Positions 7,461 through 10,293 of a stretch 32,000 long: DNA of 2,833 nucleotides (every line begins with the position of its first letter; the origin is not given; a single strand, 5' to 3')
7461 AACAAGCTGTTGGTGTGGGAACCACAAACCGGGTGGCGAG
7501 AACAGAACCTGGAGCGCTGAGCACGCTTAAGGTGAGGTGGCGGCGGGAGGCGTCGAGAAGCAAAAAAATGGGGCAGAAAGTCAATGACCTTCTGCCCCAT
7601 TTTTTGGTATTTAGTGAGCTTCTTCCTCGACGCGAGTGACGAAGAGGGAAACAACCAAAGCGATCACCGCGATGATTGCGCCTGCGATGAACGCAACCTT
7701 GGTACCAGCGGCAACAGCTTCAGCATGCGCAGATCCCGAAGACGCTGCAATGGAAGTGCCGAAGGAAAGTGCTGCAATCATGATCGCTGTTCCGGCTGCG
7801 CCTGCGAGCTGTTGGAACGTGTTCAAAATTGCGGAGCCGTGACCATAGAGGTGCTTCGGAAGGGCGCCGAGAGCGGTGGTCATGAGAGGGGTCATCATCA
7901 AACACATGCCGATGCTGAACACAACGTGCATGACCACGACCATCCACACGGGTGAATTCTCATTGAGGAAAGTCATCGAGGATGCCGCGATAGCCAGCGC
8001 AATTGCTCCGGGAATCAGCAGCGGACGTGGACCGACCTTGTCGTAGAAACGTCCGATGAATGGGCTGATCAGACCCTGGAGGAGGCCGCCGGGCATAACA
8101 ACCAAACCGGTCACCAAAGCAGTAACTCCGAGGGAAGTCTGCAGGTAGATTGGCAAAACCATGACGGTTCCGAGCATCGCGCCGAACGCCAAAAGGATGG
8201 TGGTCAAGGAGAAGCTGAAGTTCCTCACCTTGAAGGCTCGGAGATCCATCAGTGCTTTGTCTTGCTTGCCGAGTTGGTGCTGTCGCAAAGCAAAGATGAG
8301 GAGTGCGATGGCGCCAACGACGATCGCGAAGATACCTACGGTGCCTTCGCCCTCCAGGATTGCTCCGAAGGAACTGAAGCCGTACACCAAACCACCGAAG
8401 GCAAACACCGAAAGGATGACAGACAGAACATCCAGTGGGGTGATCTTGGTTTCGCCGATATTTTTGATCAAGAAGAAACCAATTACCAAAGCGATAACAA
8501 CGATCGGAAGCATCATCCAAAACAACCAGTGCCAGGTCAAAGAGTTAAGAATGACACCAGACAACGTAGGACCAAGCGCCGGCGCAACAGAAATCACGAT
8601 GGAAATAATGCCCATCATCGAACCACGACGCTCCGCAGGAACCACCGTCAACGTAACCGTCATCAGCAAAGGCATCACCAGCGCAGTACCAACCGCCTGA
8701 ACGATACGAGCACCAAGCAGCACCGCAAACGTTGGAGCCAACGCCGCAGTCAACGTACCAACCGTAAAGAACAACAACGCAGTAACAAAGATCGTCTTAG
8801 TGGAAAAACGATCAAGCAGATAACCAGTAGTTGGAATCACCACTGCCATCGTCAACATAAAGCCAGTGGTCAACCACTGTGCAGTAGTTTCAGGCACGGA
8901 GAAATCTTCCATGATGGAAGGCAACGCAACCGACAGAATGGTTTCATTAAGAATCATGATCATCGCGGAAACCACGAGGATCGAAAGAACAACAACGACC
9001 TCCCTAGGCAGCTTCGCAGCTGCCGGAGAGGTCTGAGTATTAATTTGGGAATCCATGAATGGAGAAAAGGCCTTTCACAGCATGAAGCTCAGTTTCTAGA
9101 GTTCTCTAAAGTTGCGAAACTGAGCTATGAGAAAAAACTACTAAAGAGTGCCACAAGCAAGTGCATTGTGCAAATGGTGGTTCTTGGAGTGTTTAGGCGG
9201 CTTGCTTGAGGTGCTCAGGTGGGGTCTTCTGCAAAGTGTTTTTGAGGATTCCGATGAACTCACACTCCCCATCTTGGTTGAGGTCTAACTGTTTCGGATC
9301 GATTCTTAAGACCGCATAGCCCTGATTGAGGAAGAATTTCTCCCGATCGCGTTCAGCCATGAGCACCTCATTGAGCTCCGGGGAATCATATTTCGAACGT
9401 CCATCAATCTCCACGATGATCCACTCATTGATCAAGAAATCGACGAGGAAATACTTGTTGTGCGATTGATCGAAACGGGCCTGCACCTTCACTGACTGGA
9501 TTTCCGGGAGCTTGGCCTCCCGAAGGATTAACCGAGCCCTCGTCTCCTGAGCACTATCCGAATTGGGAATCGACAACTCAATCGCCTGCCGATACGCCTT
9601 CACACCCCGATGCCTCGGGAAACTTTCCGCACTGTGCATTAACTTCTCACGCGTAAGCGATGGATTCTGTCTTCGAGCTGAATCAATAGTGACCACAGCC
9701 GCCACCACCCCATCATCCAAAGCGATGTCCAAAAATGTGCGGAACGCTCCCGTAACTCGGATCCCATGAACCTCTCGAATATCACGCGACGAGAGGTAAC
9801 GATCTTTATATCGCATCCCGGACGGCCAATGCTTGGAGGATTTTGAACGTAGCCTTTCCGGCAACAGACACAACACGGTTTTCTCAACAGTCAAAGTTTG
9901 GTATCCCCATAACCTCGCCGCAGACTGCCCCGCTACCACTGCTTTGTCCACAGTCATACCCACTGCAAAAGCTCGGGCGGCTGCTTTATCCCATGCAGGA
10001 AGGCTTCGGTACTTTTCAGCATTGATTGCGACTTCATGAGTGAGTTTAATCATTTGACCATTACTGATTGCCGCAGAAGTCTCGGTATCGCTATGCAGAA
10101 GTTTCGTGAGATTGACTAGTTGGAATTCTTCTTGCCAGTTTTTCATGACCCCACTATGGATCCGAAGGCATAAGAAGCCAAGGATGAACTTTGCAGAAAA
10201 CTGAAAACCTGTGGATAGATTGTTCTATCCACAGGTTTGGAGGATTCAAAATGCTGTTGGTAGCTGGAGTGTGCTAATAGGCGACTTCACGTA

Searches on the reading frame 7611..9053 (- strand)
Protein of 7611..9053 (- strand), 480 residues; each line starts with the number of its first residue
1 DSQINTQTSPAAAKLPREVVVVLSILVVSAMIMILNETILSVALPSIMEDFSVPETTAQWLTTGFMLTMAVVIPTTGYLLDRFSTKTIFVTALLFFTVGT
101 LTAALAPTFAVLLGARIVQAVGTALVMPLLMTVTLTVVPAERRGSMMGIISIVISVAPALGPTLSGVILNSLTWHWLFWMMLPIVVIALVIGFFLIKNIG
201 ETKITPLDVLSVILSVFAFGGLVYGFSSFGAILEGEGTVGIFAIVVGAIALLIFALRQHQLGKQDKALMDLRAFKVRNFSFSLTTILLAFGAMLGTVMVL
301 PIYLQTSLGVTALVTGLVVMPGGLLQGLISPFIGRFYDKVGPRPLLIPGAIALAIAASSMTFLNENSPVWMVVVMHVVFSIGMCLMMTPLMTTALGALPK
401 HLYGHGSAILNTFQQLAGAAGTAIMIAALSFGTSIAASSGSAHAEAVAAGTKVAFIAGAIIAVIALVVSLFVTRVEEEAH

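Call 44: search_protein_families(library=pfam, proteins=[window:7611-9053:-], max_evalue=0.01)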
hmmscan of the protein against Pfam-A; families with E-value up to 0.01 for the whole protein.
window:7611-9053:- (480 aa): 1 family
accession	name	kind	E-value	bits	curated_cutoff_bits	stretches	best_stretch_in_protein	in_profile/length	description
PF07690.21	MFS_1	-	2.8e-59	201.2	33.4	1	27-422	2-347/347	Major Facilitator Superfamily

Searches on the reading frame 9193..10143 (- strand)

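Call 44: search_protein_families(library=pfam, proteins=[window:9193-10143:-], max_evalue=0.01)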
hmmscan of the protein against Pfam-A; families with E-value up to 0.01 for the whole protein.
window:9193-10143:- (316 aa): 1 family
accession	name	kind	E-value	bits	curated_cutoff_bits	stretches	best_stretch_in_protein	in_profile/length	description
PF04480.18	DUF559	-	0.00013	22.2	20.6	1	197-294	6-101/109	Protein of unknown function (DUF559)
